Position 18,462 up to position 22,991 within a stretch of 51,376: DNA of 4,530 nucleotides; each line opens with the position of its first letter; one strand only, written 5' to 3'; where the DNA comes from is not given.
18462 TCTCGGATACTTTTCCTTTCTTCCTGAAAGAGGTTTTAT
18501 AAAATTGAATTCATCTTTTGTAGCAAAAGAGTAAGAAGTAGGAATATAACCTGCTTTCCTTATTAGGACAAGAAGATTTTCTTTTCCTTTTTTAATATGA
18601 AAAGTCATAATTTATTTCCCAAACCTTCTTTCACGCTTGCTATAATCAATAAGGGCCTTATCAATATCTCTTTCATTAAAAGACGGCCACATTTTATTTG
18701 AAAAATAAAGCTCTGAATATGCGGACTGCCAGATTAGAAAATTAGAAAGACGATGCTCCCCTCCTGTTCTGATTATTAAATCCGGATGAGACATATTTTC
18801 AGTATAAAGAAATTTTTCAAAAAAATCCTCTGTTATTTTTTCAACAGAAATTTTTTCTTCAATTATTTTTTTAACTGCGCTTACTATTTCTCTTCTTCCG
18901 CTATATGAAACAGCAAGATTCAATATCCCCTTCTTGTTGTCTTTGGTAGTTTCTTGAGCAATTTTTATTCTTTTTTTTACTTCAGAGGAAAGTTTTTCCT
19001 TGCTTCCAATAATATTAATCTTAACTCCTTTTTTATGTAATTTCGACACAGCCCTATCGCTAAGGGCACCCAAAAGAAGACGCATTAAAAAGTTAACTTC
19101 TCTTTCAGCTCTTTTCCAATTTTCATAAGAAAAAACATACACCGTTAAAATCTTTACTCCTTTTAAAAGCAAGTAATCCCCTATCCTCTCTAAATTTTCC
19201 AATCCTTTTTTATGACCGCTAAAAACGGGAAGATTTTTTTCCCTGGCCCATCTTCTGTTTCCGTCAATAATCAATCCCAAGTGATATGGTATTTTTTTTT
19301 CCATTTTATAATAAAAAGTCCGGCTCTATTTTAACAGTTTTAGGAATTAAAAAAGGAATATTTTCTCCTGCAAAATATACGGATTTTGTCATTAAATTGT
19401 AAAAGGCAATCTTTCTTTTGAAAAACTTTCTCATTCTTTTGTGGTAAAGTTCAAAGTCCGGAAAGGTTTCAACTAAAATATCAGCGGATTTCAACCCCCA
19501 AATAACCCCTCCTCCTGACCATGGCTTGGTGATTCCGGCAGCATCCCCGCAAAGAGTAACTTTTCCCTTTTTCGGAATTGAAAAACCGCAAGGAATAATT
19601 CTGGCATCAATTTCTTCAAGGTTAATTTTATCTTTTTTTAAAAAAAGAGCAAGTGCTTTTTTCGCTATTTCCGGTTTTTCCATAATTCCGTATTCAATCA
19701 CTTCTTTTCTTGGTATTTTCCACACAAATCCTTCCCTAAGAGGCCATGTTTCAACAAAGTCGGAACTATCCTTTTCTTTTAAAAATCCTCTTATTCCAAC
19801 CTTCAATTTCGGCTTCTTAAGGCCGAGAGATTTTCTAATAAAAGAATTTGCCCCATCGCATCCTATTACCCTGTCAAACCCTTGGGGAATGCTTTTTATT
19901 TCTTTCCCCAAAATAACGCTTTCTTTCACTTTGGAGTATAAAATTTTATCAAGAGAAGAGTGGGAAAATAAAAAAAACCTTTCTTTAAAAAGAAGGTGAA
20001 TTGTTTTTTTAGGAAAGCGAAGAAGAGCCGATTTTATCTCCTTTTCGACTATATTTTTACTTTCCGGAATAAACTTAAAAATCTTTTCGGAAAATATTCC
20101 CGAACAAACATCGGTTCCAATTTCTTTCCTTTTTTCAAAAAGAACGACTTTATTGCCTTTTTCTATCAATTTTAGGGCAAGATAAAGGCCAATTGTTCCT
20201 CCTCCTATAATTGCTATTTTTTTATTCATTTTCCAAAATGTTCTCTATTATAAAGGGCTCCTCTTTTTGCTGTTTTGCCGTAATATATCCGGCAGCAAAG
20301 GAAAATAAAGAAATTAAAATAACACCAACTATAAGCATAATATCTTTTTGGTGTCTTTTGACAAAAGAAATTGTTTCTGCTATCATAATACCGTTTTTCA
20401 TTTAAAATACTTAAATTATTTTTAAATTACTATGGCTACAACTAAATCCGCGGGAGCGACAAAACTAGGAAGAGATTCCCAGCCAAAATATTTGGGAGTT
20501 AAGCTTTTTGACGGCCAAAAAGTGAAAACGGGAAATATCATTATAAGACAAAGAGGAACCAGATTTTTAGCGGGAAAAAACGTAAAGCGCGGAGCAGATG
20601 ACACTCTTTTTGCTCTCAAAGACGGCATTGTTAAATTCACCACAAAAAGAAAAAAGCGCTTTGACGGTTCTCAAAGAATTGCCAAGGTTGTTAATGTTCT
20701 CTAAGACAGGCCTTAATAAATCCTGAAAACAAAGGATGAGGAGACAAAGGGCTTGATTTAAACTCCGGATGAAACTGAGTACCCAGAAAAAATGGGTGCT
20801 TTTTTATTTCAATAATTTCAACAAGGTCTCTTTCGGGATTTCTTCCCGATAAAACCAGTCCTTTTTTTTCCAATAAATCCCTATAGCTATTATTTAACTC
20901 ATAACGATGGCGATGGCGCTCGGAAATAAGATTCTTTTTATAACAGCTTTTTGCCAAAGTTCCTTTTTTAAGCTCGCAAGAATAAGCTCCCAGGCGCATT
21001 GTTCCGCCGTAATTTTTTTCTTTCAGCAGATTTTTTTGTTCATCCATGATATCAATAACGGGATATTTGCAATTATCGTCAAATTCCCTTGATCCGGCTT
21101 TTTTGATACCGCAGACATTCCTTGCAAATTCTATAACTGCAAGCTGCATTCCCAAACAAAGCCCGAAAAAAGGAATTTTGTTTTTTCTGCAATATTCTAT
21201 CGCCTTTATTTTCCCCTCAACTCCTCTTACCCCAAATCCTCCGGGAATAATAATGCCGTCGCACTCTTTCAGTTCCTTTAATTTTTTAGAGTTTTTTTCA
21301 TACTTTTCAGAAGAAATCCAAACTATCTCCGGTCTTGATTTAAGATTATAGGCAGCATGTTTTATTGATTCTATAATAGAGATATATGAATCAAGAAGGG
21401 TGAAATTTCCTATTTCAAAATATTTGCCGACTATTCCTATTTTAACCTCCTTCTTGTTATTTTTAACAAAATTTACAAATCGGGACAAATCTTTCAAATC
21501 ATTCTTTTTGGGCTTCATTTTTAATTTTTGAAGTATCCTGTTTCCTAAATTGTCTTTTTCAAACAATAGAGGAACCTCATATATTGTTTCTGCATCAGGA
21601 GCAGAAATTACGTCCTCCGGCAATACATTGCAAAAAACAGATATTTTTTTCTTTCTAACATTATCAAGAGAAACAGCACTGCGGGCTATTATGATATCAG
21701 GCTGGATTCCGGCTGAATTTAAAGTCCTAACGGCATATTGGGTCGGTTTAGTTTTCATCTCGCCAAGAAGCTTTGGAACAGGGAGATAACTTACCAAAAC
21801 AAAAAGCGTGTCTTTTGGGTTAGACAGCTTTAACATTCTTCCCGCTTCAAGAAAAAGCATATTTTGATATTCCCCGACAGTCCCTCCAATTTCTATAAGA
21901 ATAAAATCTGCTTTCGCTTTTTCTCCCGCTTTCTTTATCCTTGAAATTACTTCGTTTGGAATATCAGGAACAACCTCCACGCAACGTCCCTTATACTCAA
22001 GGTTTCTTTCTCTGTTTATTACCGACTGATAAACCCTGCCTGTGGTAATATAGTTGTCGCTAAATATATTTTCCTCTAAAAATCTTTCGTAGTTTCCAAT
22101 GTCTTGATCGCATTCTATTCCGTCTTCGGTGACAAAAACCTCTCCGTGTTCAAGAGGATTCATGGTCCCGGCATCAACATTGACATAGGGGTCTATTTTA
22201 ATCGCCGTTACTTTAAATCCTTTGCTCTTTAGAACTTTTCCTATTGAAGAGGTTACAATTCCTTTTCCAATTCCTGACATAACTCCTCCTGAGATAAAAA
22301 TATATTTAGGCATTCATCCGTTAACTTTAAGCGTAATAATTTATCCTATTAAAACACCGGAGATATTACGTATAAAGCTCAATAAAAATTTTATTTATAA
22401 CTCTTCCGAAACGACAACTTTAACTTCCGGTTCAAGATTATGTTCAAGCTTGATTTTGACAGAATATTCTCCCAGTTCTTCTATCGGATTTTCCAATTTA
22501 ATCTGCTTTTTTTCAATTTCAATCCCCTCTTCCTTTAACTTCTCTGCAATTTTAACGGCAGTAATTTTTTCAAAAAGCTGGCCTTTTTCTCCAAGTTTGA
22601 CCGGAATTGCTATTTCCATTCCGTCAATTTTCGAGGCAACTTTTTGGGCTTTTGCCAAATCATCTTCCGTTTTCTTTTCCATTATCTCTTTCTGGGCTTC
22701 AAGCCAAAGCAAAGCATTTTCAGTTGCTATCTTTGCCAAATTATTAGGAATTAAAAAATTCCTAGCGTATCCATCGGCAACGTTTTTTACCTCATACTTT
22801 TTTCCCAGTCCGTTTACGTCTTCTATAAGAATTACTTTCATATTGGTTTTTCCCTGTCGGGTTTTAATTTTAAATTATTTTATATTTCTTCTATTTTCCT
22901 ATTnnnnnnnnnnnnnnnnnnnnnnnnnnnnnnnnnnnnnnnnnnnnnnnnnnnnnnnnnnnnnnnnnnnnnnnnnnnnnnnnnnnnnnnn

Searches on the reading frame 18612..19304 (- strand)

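Call 10: search_protein_families(library=pfam, proteins=[window:18612-19304:-], max_evalue=0.001)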
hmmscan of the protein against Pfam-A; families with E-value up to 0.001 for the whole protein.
window:18612-19304:- (230 aa): 1 family
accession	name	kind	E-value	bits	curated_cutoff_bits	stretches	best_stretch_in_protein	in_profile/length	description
PF01255.24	Prenyltransf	-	3.8e-80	269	27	1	12-229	1-219/219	Putative undecaprenyl diphosphate synthase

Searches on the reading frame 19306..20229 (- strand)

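Call 10: search_protein_families(library=pfam, proteins=[window:19306-20229:-], max_evalue=0.001)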
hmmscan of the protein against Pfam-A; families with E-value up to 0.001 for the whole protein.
window:19306-20229:- (307 aa): 6 families
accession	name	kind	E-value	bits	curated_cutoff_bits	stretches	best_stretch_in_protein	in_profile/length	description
PF01494.25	FAD_binding_3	-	1.3e-10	41.5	22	0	4-36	3-35/349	FAD binding domain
PF01266.30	DAO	-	2.8e-07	30.8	27.9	1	4-88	1-91/353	FAD dependent oxidoreductase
PF13450.12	NAD_binding_8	-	5.9e-06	26.9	21.9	1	7-41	1-35/68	NAD(P)-binding Rossmann-like domain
PF03486.20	HI0933_like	-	1.3e-05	25.2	50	1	4-45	2-44/244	HI0933-like protein Rossmann domain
PF00070.33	Pyr_redox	-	0.0001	23.2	22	1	4-38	1-35/82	Pyridine nucleotide-disulphide oxidoreductase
PF07992.20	Pyr_redox_2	-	0.00025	21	26.1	1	3-38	143-178/291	Pyridine nucleotide-disulphide oxidoreductase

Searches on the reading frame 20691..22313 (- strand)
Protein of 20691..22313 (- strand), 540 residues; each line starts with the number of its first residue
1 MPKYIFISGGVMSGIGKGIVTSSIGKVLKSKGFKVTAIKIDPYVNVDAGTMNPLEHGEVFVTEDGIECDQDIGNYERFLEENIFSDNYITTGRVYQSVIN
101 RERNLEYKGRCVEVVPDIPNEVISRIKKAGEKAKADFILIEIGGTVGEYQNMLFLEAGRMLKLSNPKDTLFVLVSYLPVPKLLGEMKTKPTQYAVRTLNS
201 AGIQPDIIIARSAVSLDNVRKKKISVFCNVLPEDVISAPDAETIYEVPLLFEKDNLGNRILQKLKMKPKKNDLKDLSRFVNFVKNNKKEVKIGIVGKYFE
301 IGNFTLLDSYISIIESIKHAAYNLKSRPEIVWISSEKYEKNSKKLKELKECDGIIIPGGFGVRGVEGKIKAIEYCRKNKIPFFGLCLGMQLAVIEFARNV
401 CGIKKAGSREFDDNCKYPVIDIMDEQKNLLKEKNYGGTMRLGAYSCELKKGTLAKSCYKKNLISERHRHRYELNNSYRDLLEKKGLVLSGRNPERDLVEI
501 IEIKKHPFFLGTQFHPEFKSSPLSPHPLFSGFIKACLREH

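Call 10: search_protein_families(library=pfam, proteins=[window:20691-22313:-], max_evalue=0.001)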
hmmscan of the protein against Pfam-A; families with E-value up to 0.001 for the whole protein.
window:20691-22313:- (540 aa): 4 families
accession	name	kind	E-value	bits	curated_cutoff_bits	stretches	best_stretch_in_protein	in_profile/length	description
PF06418.20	CTP_synth_N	-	3.7e-105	351.5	26.1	1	3-266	1-265/265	CTP synthase N-terminus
PF00117.34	GATase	-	2e-42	145.5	22.8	1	306-534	2-189/190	Glutamine amidotransferase class-I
PF07722.19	Peptidase_C26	-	2.4e-07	31.2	20.5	1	370-517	96-219/219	Peptidase C26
PF01656.29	CbiA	-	0.00038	20.8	25.4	1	12-280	7-62/125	CobQ/CobB/MinD/ParA nucleotide binding domain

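Call 73: list_cluster_members(proteins=[window:20691-22313:-, window:13781-15289:+, window:27473-28450:-, window:26570-27403:-, window:30701-32269:-, window:29282-30031:-])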
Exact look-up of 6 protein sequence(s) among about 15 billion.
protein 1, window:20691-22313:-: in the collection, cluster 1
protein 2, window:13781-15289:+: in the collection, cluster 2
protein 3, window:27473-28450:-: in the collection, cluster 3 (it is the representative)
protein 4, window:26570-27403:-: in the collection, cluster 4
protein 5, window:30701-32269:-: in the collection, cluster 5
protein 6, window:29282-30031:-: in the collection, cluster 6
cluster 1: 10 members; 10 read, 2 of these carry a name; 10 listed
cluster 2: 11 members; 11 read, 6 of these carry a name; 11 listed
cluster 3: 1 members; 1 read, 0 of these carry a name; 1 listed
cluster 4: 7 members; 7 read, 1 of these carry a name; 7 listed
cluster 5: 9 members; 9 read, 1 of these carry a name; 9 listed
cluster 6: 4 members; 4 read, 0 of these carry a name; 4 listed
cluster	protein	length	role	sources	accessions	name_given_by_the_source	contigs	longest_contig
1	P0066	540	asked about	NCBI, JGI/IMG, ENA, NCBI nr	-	-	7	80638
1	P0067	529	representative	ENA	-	-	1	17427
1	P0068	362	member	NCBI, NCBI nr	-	-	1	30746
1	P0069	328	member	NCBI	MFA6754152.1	MAG: CTP synthase, partial [Candidatus Paceibacterota bacterium]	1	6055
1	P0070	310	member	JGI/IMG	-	CTP synthase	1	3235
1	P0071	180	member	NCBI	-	-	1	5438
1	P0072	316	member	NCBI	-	-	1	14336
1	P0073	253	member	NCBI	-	-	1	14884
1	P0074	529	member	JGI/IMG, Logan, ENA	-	-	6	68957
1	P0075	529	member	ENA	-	-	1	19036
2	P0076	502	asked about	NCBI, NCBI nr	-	-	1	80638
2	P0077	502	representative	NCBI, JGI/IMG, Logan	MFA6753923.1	MAG: glutamate--tRNA ligase [Candidatus Paceibacterota bacterium]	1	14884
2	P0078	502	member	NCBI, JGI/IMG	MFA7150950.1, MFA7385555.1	MAG: glutamate--tRNA ligase [Candidatus Paceibacterota bacterium]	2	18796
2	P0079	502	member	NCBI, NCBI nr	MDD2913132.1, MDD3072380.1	MAG: glutamate--tRNA ligase [Candidatus Pacebacteria bacterium] | glutamate--tRNA ligase [Candidatus Paceibacterota bacterium]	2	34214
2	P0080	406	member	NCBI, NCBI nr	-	-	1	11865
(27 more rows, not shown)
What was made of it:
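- The host is a Paceibacterota bacterium (call 73).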

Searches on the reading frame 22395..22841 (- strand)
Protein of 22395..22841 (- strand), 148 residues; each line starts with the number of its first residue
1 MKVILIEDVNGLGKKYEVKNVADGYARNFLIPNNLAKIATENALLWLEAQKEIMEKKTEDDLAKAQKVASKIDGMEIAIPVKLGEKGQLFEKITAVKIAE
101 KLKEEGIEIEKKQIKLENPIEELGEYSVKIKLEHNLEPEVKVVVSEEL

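Call 10: search_protein_families(library=pfam, proteins=[window:22395-22841:-], max_evalue=0.001)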
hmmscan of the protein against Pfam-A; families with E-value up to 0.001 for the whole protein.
window:22395-22841:- (148 aa): 2 families
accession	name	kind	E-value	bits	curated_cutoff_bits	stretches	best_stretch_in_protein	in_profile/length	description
PF03948.19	Ribosomal_L9_C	-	1.7e-22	80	23.2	1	63-145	1-85/86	Ribosomal protein L9, C-terminal domain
PF01281.25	Ribosomal_L9_N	-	4.8e-21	74.5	20.7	1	1-44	1-44/47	Ribosomal protein L9, N-terminal domain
